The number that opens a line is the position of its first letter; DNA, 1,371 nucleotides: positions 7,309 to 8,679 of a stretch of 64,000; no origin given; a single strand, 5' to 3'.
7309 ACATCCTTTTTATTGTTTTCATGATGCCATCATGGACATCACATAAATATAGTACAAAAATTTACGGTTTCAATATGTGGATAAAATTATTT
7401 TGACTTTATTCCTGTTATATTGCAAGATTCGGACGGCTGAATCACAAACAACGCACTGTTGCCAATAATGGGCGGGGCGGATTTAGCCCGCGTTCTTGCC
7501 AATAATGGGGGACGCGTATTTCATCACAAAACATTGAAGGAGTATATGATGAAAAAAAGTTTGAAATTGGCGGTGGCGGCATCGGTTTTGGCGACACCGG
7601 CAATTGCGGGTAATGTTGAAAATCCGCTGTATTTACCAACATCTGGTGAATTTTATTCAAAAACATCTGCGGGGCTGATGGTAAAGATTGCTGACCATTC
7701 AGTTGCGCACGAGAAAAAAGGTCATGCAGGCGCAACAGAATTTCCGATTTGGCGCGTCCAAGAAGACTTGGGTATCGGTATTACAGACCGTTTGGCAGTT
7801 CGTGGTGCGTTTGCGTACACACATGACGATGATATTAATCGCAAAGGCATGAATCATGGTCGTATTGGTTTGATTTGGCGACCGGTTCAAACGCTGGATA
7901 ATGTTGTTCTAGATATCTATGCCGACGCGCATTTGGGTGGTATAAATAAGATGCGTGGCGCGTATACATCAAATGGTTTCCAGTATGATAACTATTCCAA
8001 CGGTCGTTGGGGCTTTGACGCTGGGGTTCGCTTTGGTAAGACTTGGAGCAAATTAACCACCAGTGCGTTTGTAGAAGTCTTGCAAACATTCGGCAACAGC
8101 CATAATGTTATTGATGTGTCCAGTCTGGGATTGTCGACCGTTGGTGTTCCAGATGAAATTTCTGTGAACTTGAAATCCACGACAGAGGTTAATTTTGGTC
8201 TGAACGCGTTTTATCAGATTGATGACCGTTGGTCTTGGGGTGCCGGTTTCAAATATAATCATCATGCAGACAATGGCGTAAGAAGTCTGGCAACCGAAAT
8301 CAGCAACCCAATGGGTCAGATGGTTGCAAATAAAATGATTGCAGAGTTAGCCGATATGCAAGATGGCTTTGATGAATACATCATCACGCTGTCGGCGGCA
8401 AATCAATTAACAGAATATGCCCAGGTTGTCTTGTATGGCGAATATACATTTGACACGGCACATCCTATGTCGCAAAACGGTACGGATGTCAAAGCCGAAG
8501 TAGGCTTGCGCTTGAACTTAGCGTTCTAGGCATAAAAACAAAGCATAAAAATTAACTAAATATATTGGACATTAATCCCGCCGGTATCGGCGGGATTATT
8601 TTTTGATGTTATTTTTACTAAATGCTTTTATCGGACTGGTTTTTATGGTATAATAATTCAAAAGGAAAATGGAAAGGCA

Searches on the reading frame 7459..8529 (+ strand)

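Call 16: search_protein_families(library=pfam, proteins=[window:7459-8529:+], max_evalue=0.0001)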
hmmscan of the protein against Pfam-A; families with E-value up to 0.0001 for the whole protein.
window:7459-8529:+ (356 aa): 1 family
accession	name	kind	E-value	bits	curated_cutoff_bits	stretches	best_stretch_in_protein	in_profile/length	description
PF03797.25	Autotransporter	-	6.5e-06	26.5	26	1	167-264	150-254/255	Autotransporter beta-domain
